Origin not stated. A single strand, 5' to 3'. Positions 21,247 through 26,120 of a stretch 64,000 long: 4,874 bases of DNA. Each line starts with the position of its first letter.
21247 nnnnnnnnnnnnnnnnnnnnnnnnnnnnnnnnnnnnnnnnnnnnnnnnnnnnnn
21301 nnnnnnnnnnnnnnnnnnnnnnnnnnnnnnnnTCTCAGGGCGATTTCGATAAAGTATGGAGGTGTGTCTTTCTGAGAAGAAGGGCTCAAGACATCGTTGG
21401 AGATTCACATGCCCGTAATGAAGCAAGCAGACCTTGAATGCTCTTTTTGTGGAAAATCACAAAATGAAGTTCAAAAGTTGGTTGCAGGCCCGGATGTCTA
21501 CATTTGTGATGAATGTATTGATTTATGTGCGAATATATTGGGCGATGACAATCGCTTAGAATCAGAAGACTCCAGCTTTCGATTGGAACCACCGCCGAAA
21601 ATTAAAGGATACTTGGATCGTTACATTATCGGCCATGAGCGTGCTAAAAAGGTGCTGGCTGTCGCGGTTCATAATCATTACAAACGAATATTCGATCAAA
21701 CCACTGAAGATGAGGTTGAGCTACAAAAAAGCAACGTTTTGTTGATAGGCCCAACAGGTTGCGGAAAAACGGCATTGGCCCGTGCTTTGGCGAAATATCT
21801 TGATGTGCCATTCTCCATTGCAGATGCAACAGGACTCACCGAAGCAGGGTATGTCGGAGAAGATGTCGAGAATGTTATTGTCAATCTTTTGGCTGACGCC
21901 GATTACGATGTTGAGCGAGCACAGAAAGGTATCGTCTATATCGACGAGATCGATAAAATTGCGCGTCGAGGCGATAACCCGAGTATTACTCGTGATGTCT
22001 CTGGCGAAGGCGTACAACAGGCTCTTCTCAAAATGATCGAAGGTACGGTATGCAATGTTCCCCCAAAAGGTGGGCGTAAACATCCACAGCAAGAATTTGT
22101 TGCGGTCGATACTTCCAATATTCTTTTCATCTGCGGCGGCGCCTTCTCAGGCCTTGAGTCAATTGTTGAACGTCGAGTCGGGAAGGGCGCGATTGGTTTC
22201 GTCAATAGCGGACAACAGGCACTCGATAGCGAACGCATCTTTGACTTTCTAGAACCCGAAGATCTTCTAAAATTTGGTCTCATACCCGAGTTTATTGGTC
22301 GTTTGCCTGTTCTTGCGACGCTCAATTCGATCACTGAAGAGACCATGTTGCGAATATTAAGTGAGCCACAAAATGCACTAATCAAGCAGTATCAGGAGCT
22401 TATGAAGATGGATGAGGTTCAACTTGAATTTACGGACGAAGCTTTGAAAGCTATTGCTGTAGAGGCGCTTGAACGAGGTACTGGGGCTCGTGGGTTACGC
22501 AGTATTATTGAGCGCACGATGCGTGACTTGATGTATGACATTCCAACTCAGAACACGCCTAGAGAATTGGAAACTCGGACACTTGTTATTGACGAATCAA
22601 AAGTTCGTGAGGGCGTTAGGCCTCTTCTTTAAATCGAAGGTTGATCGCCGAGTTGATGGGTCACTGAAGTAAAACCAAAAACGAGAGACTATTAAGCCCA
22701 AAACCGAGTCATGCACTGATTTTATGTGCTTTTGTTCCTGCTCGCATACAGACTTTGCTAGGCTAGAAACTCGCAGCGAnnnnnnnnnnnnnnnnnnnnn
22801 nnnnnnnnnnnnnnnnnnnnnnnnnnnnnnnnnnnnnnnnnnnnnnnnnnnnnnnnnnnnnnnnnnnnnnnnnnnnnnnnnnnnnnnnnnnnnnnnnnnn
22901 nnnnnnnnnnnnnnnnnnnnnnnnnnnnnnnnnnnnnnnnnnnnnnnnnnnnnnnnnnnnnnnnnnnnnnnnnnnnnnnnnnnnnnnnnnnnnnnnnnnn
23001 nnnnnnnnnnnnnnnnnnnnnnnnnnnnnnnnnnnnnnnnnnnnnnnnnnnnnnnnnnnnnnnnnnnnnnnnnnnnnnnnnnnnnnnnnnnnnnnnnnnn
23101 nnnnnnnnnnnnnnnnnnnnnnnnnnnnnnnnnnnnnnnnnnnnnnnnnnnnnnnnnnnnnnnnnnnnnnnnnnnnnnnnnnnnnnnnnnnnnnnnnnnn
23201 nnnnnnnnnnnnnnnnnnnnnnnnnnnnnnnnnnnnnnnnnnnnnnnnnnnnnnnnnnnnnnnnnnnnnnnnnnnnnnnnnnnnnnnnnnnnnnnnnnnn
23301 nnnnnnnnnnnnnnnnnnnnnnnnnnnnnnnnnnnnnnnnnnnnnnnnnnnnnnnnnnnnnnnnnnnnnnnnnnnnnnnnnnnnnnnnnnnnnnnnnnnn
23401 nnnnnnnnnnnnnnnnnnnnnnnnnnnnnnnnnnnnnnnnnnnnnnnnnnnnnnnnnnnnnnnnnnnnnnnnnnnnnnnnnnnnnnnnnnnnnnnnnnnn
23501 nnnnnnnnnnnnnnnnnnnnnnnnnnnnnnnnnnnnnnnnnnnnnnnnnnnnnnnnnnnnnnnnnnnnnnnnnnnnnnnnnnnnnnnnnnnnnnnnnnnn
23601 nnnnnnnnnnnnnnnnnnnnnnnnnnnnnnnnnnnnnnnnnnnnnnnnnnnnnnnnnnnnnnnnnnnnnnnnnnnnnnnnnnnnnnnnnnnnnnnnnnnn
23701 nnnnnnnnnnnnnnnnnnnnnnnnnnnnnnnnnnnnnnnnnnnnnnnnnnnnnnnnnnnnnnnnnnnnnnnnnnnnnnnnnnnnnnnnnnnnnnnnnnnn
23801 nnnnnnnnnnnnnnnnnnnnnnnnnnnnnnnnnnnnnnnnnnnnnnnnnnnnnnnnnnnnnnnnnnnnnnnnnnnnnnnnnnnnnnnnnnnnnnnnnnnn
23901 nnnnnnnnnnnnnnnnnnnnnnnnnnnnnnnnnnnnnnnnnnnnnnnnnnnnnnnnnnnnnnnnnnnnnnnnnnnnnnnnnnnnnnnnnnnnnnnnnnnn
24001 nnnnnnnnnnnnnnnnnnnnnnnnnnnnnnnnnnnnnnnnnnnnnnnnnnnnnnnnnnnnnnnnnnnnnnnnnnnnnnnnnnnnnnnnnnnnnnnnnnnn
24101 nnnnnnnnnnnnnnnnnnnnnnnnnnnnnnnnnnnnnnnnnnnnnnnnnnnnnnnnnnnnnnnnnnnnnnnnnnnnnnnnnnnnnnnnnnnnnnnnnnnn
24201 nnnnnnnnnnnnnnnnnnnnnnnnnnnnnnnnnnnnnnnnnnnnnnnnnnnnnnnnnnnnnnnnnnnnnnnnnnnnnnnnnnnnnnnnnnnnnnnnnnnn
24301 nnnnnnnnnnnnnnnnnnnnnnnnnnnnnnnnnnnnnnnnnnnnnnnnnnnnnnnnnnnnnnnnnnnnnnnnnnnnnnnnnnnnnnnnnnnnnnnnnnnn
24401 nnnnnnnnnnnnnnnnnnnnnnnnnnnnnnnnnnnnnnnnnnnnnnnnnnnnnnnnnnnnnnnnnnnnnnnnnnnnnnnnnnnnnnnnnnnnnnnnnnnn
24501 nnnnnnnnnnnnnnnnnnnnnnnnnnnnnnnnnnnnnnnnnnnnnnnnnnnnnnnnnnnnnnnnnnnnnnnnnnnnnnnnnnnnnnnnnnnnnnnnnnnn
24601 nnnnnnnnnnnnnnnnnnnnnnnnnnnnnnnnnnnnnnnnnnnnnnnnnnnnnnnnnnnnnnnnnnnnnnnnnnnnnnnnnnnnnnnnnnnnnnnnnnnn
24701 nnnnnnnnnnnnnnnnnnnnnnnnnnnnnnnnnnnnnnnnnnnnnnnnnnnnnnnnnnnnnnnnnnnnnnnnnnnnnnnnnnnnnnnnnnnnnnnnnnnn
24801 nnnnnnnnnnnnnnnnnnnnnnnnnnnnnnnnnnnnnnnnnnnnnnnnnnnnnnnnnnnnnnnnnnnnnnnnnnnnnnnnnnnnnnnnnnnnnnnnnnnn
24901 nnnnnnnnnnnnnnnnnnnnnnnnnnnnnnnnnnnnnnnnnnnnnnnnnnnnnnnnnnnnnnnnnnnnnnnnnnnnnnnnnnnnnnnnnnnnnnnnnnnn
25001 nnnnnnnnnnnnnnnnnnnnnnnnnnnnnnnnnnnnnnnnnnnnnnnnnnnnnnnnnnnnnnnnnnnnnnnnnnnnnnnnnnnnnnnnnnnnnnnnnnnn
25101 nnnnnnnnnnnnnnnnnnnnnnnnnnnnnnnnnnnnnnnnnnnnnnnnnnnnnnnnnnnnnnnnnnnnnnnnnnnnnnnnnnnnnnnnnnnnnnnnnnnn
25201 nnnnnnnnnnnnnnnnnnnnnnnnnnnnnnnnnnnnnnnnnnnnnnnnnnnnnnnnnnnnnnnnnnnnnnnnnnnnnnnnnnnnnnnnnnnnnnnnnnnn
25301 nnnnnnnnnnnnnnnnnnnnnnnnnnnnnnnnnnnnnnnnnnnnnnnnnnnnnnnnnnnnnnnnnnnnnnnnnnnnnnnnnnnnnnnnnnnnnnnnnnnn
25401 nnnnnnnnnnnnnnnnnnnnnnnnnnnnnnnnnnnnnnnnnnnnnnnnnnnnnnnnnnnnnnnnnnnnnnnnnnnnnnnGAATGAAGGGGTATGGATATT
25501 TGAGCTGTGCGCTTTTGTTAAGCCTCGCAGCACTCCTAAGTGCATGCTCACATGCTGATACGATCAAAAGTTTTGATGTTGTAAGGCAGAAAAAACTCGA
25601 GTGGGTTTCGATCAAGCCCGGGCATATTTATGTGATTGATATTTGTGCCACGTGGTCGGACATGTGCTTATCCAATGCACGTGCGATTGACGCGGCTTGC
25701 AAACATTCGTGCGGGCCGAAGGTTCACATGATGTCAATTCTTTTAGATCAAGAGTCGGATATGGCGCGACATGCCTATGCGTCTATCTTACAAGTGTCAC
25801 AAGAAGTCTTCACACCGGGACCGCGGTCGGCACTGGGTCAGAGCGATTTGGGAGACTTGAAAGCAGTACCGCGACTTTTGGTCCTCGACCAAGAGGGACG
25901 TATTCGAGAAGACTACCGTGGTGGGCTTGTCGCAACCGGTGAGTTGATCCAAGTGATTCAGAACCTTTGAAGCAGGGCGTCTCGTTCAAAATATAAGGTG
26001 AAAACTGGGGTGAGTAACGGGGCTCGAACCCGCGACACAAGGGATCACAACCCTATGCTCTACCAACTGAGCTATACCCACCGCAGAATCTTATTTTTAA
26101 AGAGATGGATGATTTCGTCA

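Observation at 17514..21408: clpP and clpX split by a 3.9-kb insertion carrying a hypothetical gene and a giant Cys-repeat protein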

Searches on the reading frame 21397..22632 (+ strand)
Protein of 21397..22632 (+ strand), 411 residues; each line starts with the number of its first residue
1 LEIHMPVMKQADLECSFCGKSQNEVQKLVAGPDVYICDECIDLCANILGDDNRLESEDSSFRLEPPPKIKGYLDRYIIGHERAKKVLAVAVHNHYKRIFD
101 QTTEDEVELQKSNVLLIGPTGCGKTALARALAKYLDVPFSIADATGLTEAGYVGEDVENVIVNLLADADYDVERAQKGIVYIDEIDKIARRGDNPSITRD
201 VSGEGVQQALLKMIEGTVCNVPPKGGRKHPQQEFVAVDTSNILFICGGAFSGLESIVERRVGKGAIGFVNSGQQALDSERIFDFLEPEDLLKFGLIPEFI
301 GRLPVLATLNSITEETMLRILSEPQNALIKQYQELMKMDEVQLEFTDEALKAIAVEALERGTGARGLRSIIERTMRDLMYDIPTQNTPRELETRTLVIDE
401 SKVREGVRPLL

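Call 3: search_protein_families(library=pfam, proteins=[window:21397-22632:+], max_evalue=0.01)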
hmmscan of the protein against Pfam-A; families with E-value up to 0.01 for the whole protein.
window:21397-22632:+ (411 aa): 24 families
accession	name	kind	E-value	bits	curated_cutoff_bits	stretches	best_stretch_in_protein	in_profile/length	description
PF07724.20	AAA_2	-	9.8e-32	110.7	27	1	110-305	2-165/166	AAA domain (Cdc48 subfamily)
PF06689.19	zf-C4_ClpX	-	4.8e-19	68.4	27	1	14-48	2-37/39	ClpX C4-type zinc finger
PF00004.35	AAA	-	1.4e-16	61.5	21.2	1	114-231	1-99/131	ATPase family associated with various cellular activities (AAA)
PF10431.15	ClpB_D2-small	-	1.5e-11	44.6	21.9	1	313-387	2-72/81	C-terminal, D2-small domain, of ClpB protein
PF07728.20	AAA_5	-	3.7e-06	27.4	22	1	113-189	1-79/139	AAA domain (dynein-related subfamily)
PF00493.29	MCM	-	3.8e-06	26.6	23.3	1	72-190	21-135/224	MCM P-loop domain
PF05496.18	RuvB_N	-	8.2e-05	22.9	27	1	78-190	10-98/159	Holliday junction DNA helicase RuvB P-loop domain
PF13191.12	AAA_16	-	0.00016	22.7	32.6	1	111-138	24-51/167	AAA ATPase domain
PF13401.12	AAA_22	-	0.00017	22.4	27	1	110-150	4-47/130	AAA domain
PF00158.32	Sigma54_activat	-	0.00023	21.3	20.2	0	105-133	16-44/168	Sigma-54 interaction domain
PF01078.27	Mg_chelatase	-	0.00038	20.4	20.3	0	112-135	23-46/207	Magnesium chelatase, subunit ChlI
PF13173.12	AAA_14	-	0.00039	20.9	27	1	112-189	3-75/129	AAA domain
PF14532.12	Sigma54_activ_2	-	0.00053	20.7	25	1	107-189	17-82/138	Sigma-54 interaction domain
PF01695.23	IstB_IS21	-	0.0007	19.6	24.1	1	110-132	91-113/238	IstB-like ATP binding protein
PF13521.12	AAA_28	-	0.0012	19.5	27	1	114-138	2-26/164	AAA domain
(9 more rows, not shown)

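Call 4: search_protein_families(library=ncbifam, proteins=[window:21397-22632:+], max_evalue=0.01)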
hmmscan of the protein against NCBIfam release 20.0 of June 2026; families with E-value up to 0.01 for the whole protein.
window:21397-22632:+ (411 aa): 45 families (the best 25 are shown)
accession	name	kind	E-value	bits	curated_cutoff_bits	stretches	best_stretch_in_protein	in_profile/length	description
NF003745.1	PRK05342.1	equivalog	8.4e-186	617.8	359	1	10-400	3-401/418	ATP-dependent Clp protease ATP-binding subunit ClpX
TIGR00382.1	clpX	equivalog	8.3e-184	611.4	370.75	1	7-404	3-406/414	ATP-dependent protease ATP-binding subunit ClpX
TIGR00390.1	hslU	equivalog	9.8e-63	212.6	362.45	3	66-166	3-102/441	ATP-dependent protease ATPase subunit HslU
TIGR02639.1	ClpA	equivalog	8.4e-14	50.7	993.15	2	261-380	611-716/734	ATP-dependent Clp protease ATP-binding subunit ClpA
TIGR03346.1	chaperone_ClpB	equivalog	3e-09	35.8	1232.1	2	291-378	742-825/853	ATP-dependent chaperone ClpB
NF003229.0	PRK04195.1-5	equivalog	1.1e-08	34.2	280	1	80-197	22-124/413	replication factor C large subunit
NF041006.2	cell_div_CdvC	equivalog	1.7e-08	33.8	650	1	113-189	136-211/370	cell division protein CdvC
NF003069.1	PRK03992.1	subfamily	5.3e-08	32.4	500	1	112-194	166-242/379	proteasome-activating nucleotidase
TIGR01242.2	TIGR01242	subfamily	7.9e-08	31.7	500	1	113-212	150-240/362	proteasome-activating nucleotidase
TIGR01243.1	CDC48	subfamily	9.8e-08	30.8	802.65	1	113-208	214-301/733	CDC48 family AAA ATPase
TIGR01241.2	FtsH_fam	equivalog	1.3e-07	30.7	600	1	114-193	198-272/598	ATP-dependent zinc metalloprotease FtsH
TIGR00763.1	lon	equivalog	1.4e-07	30.4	608.05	1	325-387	508-569/795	endopeptidase La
NF047747.1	PrtsmActNtasePan2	equivalog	5.5e-07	29.2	700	1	111-200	185-268/397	proteasome-activating nucleotidase Pan2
TIGR03345.1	VI_ClpV1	equivalog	7e-07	27.9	884.95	1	271-376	729-828/852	type VI secretion system ATPase TssH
NF047748.1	PrtsmActNtasePan1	equivalog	8.9e-07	28.3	750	1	111-200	182-265/405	proteasome-activating nucleotidase Pan1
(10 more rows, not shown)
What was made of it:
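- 21409..22632 (+): clpX, with the C4 zinc finger, Walker A motif (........) and IGF loop all present. The sequence is unusually diverged. NF003745 618 bits (call 4).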

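Call 9: find_related_loci(query=window:21397-22632:+, collection=genome_contigs, flank=10000)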
Query window:21397-22632:+ (411 aa) in genome_contigs; peptide patterns used: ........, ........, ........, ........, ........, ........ (x = any residue, [..] = any of these).
600 stretches matched a pattern (row limit reached: there are more); 599 encode a relative of the query (tblastn E <= 1e-3); the best 80 are kept; 80 distinct loci.
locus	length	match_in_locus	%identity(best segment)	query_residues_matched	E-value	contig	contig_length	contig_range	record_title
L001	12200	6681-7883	63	9-411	4e-167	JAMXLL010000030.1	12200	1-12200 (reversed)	MAG: Candidatus Binataceae bacterium isolate Bin.006_Pasture k127_1557519, whole genome shotgun sequence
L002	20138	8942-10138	62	12-411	3e-165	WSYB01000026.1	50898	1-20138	MAG: Geobacteraceae bacterium isolate X3_MetaBAT.27 scaffold_496, whole genome shotgun sequence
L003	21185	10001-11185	63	15-391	5e-165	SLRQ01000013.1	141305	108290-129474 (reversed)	MAG: Deltaproteobacteria bacterium isolate CSSed165cm_581 CSSed16-5cm-17, whole genome shotgun sequence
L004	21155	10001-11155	63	9-390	2e-164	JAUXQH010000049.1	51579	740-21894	MAG: Pseudomonadota bacterium isolate C12_concoct.bin.32 C12_k141_116501, whole genome shotgun sequence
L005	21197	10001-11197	61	11-411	1e-163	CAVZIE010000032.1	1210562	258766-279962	MAG: uncultured delta proteobacterium isolate MFD02416.bin.2.211 genome assembly, contig: contig_6675, whole genome shot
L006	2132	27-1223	61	12-411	9e-176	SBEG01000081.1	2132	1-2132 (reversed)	MAG: Deltaproteobacteria bacterium isolate 311FN.001 NODE_3979_length_2132_cov_35.0905_ID_2959244, whole genome shotgun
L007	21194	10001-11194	62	13-411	1e-162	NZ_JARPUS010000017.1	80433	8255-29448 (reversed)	Pseudomonas sp. GOM6 spades_GOM6_rawreads_contigs_contig_17, whole genome shotgun sequence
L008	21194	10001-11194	61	13-411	2e-162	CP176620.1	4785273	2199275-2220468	Ectopseudomonas mendocina strain FJFQ21PNM24 chromosome, complete genome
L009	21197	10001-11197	62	13-411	5e-162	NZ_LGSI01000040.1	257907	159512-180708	Pseudomonas syringae strain GR12-2 00002.scaffold5.1_2, whole genome shotgun sequence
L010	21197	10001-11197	62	13-411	4e-162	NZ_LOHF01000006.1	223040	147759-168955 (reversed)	Pseudomonas caspiana strain FBF102 scaffold00006, whole genome shotgun sequence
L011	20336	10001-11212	59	5-410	7e-162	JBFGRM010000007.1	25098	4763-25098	MAG: Nitrospiraceae bacterium isolate Mix_sand04.2021.02.Z.16 k141_458576_length_25098_cov_13.4532, whole genome shotgun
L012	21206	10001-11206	61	8-411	3e-161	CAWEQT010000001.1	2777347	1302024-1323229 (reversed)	MAG: uncultured delta proteobacterium isolate MFD01828.bin.1.70 genome assembly, contig: contig_19051, whole genome shot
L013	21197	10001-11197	62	13-411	2e-161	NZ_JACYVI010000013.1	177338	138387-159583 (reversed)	Pseudomonas sp. CFBP 13711 strain CFBP13711 CFBP1371113, whole genome shotgun sequence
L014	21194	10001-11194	61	13-411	5e-161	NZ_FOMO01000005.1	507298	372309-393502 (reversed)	Phytopseudomonas straminea strain JCM 2783, whole genome shotgun sequence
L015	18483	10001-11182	62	10-400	3e-161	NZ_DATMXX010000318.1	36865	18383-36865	MAG: Sporomusa sp. isolate SMAG_U13131 k141_79894, whole genome shotgun sequence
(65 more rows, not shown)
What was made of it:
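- Checked: Among 80 diverse genome loci fetched with ClpX (call 9), 76 have clpP upstream on the same strand.
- Tried and rejected: Genome scan with ClpX (call 9).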

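Call 13: find_homologous_proteins(query=window:21409-22632:+, max_evalue=1e-100)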
Query window:21409-22632:+ (407 aa): 8000 proteins with E <= 1e-100 among 8000 candidates; the best 120 are listed.
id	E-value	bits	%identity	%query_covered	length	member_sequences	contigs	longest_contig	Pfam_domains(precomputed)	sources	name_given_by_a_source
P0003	9.3e-267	902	100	100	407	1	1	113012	PF07724.21,PF06689.20,PF00493.30,PF00004.36,PF07728.21,PF10431.16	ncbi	-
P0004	2.0e-164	566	64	99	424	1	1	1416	PF07724.21,PF06689.20,PF00004.36,PF13401.13,PF05496.19,PF07728.21,PF10431.16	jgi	-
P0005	7.5e-164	564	64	98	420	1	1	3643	PF00158.33,PF07724.21,PF06689.20,PF00493.30,PF00004.36,PF13401.13,PF05496.19,PF07728.21,PF01078.28,PF10431.16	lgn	-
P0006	7.5e-164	564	64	98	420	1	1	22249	PF00158.33,PF07724.21,PF06689.20,PF00493.30,PF00004.36,PF13401.13,PF05496.19,PF07728.21,PF01078.28,PF10431.16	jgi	-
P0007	9.4e-164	563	62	100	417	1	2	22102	PF07724.21,PF06689.20,PF00004.36,PF13401.13,PF05496.19,PF14532.13,PF07728.21,PF01078.28,PF10431.16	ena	-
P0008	2.3e-163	562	64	98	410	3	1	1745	PF00158.33,PF07724.21,PF06689.20,PF00493.30,PF00004.36,PF13401.13,PF05496.19,PF07728.21,PF01078.28,PF10431.16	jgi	jgi:ATP-dependent Clp protease ATP-binding subunit ClpX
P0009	4.3e-163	561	66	93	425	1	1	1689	PF07724.21,PF06689.20,PF00004.36,PF05496.19,PF07728.21,PF01078.28,PF10431.16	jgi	jgi:ATP-dependent Clp protease ATP-binding subunit ClpX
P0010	4.6e-163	561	63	99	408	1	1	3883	PF07724.21,PF06689.20,PF00004.36,PF13401.13,PF05496.19,PF07728.21,PF01078.28,PF10431.16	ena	-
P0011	4.9e-163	561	63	98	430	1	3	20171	PF07724.21,PF06689.20,PF00004.36,PF05496.19,PF07728.21,PF01078.28,PF10431.16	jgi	jgi:ATP-dependent Clp protease ATP-binding subunit ClpX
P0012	5.8e-163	561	64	98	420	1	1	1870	PF07724.21,PF06689.20,PF00493.30,PF00004.36,PF13401.13,PF05496.19,PF07728.21,PF01078.28,PF10431.16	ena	-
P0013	5.9e-163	561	63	99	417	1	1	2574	PF07724.21,PF06689.20,PF00004.36,PF13401.13,PF05496.19,PF07728.21,PF10431.16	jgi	jgi:ATP-dependent Clp protease ATP-binding subunit ClpX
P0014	7.1e-163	560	65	93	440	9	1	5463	PF07724.21,PF06689.20,PF00004.36,PF05496.19,PF07728.21,PF01078.28,PF10431.16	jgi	jgi:ATP-dependent Clp protease ATP-binding subunit ClpX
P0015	7.6e-163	560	64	98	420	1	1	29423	PF07724.21,PF06689.20,PF00004.36,PF05496.19,PF07728.21,PF01078.28,PF10431.16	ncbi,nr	ncbi:MAG: ATP-dependent Clp protease ATP-binding subunit ClpX [Myxococcota bacterium]|nr:ATP-depende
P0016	7.7e-163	560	64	98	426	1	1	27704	PF07724.21,PF06689.20,PF00004.36,PF05496.19,PF07728.21,PF01078.28,PF10431.16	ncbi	-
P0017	8.0e-163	560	64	98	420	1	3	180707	PF07724.21,PF06689.20,PF00493.30,PF00004.36,PF13401.13,PF05496.19,PF07728.21,PF01078.28,PF10431.16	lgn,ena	-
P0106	9.2e-161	554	64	98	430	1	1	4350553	PF07724.21,PF06689.20,PF00004.36,PF05496.19,PF07728.21,PF01078.28,PF10431.16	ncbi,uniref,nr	ncbi:ATP-dependent Clp protease ATP-binding subunit ClpX [Vulgatibacter incomptus]|uniref:ATP-depend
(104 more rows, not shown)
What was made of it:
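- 21409..22632 (+): The best hit among 5.8 billion proteins other than itself is 64-67% identical (call 13).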

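Call 14: find_encoding_contigs(protein=P0003, flank=10000, max_places=3)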
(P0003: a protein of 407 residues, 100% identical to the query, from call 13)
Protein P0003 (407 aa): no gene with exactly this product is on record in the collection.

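Call 49: find_encoding_contigs(protein=P0106, flank=6000, max_places=1)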
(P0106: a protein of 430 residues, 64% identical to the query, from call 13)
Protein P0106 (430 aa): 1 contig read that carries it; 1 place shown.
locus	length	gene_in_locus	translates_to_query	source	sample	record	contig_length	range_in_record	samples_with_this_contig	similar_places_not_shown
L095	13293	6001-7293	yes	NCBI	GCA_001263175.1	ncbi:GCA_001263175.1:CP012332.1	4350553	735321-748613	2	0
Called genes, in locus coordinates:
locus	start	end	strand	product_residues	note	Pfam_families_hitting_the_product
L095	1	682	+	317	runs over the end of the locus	PF01520:Amidase_3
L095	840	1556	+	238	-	PF01138:RNase_PH, PF03725:RNase_PH_C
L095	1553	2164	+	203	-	PF01725:Ham1p_like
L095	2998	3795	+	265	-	PF01790:LGT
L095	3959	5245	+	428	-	PF05697:Trigger_N, PF00254:FKBP_C, PF05698:Trigger_C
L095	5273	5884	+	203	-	PF00574:CLP_protease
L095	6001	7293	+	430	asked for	PF06689:zf-C4_ClpX, PF05496:RuvB_N (faint), PF01078:Mg_chelatase (faint), PF07724:AAA_2, PF00004:AAA, PF07728:AAA_5 (weak), PF10431:ClpB_D2-small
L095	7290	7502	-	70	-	-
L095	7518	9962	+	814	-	PF02190:LON_substr_bdg, PF00004:AAA, PF07728:AAA_5, PF22667:Lon_lid, PF05362:Lon_C, PF13541:ChlI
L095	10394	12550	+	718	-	PF12805:FUSC-like (weak), PF04632:FUSC, PF13515:FUSC_2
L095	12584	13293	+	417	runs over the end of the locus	-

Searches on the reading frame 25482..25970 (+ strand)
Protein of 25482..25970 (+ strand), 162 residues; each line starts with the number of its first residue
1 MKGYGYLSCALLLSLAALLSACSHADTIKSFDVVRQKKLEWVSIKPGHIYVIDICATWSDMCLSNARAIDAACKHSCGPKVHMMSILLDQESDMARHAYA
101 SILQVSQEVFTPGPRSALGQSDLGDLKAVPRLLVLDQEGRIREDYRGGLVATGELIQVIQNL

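Call 3: search_protein_families(library=pfam, proteins=[window:25482-25970:+], max_evalue=0.01)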
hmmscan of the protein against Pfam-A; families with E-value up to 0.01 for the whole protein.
window:25482-25970:+ (162 aa): 0 families

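Call 96: search_protein_families(library=phrogs, proteins=[window:25482-25970:+], max_evalue=0.001)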
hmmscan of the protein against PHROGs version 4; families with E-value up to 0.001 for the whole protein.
window:25482-25970:+ (162 aa): 0 families

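Call 97: search_protein_families(library=padloc, proteins=[window:25482-25970:+], max_evalue=0.001)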
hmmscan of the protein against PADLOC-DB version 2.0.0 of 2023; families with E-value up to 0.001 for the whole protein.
window:25482-25970:+ (162 aa): 0 families
